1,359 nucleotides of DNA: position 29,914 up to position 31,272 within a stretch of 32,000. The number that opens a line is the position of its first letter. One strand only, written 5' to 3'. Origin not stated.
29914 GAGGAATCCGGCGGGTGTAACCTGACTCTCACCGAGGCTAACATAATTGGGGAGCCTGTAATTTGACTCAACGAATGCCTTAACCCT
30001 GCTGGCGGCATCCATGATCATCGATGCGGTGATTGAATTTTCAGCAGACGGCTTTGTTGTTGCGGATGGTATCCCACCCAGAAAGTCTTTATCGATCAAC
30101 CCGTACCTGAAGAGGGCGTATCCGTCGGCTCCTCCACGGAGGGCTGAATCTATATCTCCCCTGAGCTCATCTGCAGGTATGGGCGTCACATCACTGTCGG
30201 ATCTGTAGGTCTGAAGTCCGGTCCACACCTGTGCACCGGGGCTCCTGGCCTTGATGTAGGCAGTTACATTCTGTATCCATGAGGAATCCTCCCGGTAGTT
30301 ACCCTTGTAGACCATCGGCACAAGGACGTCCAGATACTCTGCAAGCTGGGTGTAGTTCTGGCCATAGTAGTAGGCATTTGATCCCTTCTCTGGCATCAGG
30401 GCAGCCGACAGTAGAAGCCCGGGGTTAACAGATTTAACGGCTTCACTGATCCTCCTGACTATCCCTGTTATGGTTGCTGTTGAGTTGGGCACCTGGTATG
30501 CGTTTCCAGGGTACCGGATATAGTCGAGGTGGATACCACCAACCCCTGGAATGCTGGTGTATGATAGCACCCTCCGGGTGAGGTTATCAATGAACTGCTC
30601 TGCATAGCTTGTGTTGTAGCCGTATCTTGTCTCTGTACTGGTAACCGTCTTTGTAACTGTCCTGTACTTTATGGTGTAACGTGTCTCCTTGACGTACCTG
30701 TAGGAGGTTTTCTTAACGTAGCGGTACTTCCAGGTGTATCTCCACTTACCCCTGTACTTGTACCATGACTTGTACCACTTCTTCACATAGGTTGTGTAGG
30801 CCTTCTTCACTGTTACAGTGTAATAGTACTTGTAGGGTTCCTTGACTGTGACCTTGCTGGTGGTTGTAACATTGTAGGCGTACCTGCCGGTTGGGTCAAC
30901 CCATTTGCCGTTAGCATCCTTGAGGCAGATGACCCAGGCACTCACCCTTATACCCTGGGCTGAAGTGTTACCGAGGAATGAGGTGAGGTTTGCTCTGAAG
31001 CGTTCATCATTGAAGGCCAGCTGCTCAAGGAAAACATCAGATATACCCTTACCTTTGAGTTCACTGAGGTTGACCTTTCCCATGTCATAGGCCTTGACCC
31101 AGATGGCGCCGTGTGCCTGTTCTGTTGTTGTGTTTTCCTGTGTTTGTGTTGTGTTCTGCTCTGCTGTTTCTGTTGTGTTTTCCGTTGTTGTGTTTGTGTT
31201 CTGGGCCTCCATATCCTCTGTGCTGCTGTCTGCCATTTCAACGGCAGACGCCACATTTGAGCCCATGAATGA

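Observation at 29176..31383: Exported fusion of a glycoside-hydrolase-like TIM barrel, pseudomurein-binding repeats and a Pei-like transglutaminase core: candidate dual-activity pseudomurein remodelling enzyme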

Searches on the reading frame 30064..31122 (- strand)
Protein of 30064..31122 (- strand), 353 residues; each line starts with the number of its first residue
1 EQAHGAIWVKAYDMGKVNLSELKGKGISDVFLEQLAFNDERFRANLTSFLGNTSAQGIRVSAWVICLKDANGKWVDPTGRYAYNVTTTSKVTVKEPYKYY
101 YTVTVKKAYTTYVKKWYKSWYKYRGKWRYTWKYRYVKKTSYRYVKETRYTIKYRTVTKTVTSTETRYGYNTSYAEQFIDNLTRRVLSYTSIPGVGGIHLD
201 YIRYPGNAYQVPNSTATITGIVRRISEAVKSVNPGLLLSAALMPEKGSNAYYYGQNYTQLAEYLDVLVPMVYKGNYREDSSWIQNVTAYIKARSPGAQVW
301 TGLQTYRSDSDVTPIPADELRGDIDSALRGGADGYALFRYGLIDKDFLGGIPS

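Call 28: search_protein_representatives(protein=window:30064-31122:-)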
Query: 353 residues. Proteins with E-value up to 0.001 (for the whole library): 690; up to 1e-10: 388; up to 1e-30: 217. The best 150 are listed.
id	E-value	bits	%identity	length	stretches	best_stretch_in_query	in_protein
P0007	4.3e-193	657.6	80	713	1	2-353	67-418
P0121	1.8e-106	372.7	53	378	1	3-348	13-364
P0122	3.7e-99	348.6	40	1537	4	192-343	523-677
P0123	4.9e-99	348.2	65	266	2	177-352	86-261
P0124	1.7e-90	320.1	62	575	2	175-352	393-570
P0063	5.8e-83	295.4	47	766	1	4-348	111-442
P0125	4.0e-78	279.5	48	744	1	4-344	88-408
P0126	7.3e-77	275.3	44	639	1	4-348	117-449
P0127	8.2e-76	271.9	48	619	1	6-347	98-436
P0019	1.8e-74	267.5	51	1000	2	176-348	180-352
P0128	8.0e-71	255.4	47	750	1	6-344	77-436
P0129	1.8e-67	244.4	49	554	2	177-350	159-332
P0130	2.8e-66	240.5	51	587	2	193-348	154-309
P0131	1.4e-65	238.2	50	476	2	179-353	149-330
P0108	1.0e-64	235.3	49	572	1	93-349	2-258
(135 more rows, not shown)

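Call 29: predict_structure(alignment_id=A2)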
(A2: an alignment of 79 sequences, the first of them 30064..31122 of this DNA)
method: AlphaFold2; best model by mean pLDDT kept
length: 353 residues; sequences in the alignment: 79
mean_pLDDT: 94.0   pTM: 0.77
mean pLDDT of the five models: 94.0, 93.9, 93.8, 92.1, 89.3
residues with pLDDT >= 90: 320; 70-90: 27; 50-70: 2; < 50: 4
segments of 3 or more residues with pLDDT < 50: 351-353
pLDDT, mean of each block of 10 residues (from residue 1): 86 92 92 95 96 96 94 90 91 95 95 95 93 95 95 94 91 93 96 97 93 94 98 96 96 97 98 97 98 97 97 96 97 95 83 41
secondary structure, 60 per line:
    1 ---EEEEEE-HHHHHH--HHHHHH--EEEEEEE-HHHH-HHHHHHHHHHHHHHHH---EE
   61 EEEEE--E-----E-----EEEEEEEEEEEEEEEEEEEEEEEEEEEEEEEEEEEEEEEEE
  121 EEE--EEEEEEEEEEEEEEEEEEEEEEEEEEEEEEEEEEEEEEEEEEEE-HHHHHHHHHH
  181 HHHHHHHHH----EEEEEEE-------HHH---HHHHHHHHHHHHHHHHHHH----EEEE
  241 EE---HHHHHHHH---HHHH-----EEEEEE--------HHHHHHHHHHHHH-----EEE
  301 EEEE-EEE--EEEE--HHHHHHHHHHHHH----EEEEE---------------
elements in order: E4-9 H11-16 H19-24 E27-33 H35-38 H40-55 E59-65 E80-123 E126-169 H171-189 E194-200 H214-232 E237-242 H246-253 H257-260 E266-271 H280-292 E298-304 E306-308 E311-314 H317-329 E334-338

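Call 32: fold_search(model_id=the predicted structure, library=pdb)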
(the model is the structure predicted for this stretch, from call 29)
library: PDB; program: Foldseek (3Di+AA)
matches with E <= 10: 1621; with E <= 0.001: 231
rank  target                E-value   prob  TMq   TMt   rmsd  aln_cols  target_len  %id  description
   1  4p7q                  7.6e-09  1.00  0.55  0.54  25.1       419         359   12  Structure of Escherichia coli PgaB C-terminal domain in complex with N-acetylglucosamine (released 2014-07-02)
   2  5oq2_B                9.0e-09  1.00  0.52  0.51  20.0       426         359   12  Se-SAD structure of the functional region of Cwp19 from Clostridium difficile (released 2017-11-01)
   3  5oq3                  1.4e-08  1.00  0.53  0.52  19.8       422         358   11  High resolution structure of the functional region of Cwp19 from Clostridium difficile (released 2017-11-01)
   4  4p7n                  2.2e-08  1.00  0.55  0.53  24.7       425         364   12  Structure of Escherichia coli PgaB C-terminal domain in complex with glucosamine (released 2014-07-02)
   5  5oq2_A                2.6e-08  1.00  0.52  0.51  19.8       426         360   12  Se-SAD structure of the functional region of Cwp19 from Clostridium difficile (released 2017-11-01)
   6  4p7o_B                3.3e-08  1.00  0.55  0.56  21.9       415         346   11  Structure of Escherichia coli PgaB C-terminal domain, P1 crystal form (released 2014-07-02)
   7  4p7l                  3.3e-08  1.00  0.56  0.55  19.4       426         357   12  Structure of Escherichia coli PgaB C-terminal domain, P212121 crystal form (released 2014-07-02)
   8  4p7o_A                9.5e-08  1.00  0.55  0.56  17.0       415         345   11  Structure of Escherichia coli PgaB C-terminal domain, P1 crystal form (released 2014-07-02)
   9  4q6t                  2.0e-07  1.00  0.55  0.58   5.4       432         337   12  The crystal structure of a class V chitininase from Pseudomonas fluorescens Pf-5 (released 2014-05-07)
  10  6ttf_A                1.1e-06  1.00  0.38  0.28  27.8       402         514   11  PKM2 in complex with Compound 5 (released 2020-01-15)
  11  7omi_FFF              1.9e-06  1.00  0.52  0.31  12.4       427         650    7  Bs164 in complex with mannocyclophellitol epoxide (released 2022-02-02)
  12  7bob_A                2.2e-06  1.00  0.45  0.30  18.9       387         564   11  Exo-beta-1,4-mannosidase Op5Man5 from Opitutaceae bacterium strain TAV5 (released 2021-07-14)
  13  7oms_AAA              2.3e-06  1.00  0.52  0.30  12.4       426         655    7  Bs164 in complex with mannocyclophellitol aziridine (released 2022-02-02)
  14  6t5o_BBB              2.4e-06  1.00  0.54  0.31  13.0       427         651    7  Bacteroides salyersiae GH164 beta-mannosidase (released 2020-01-01)
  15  6t5o_AAA              2.6e-06  1.00  0.53  0.30  12.4       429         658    7  Bacteroides salyersiae GH164 beta-mannosidase (released 2020-01-01)
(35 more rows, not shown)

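Call 87: fold_search(model_id=the predicted structure, library=viral)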
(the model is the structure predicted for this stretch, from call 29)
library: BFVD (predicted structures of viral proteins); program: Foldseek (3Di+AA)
matches with E <= 10: 387; with E <= 0.001: 18
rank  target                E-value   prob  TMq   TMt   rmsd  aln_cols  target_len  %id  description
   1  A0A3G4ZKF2            8.4e-08  1.00  0.51  0.53   6.3       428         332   10  Uncharacterized protein [Terrestrivirus sp.]
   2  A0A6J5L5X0            1.3e-07  1.00  0.49  0.66   4.5       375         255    8  Uncharacterized protein [uncultured Caudovirales phage]
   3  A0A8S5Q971            1.0e-05  1.00  0.38  0.54   4.2       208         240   13  Protein (PgaB), glycoside hydrolase, HYDROLASE, PNAG [Siphoviridae sp. ctjOC2]
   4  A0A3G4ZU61            1.7e-05  1.00  0.34  0.32   5.2       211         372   16  GH18 domain-containing protein [Edafosvirus sp.]
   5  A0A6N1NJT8            2.9e-05  1.00  0.34  0.32   3.5       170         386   14  Uncharacterized protein [Tupanvirus deep ocean]
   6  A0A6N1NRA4            2.9e-05  1.00  0.38  0.30  18.4       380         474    9  GH18 domain-containing protein [Tupanvirus deep ocean]
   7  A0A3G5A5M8            6.5e-05  1.00  0.38  0.31   4.8       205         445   14  GH18 domain-containing protein [Hyperionvirus sp.]
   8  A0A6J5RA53            7.3e-05  1.00  0.48  0.43   5.2       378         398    9  Glycoside hydrolase, family 5 [uncultured Caudovirales phage]
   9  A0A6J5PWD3            9.3e-05  1.00  0.46  0.49   5.7       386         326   11  Glycoside hydrolase family 5 domain-containing protein [uncultured Caudovirales phage]
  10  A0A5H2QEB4            1.8e-04  1.00  0.30  0.12   3.6       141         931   19  (no name in the UniProt tables at hand)
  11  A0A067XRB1            2.0e-04  1.00  0.45  0.41   7.1       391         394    9  (no name in the UniProt tables at hand)
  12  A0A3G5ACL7            2.0e-04  1.00  0.31  0.24   5.5       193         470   14  Carbohydrate binding domain-containing protein [Hyperionvirus sp.]
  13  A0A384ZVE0            2.4e-04  1.00  0.44  0.29   6.8       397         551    8  (no name in the UniProt tables at hand)
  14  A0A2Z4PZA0            2.4e-04  1.00  0.27  0.10   5.6       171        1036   13  (no name in the UniProt tables at hand)
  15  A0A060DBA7            3.8e-04  1.00  0.43  0.23   6.0       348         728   11  Lyase [Escherichia phage PE3-1]
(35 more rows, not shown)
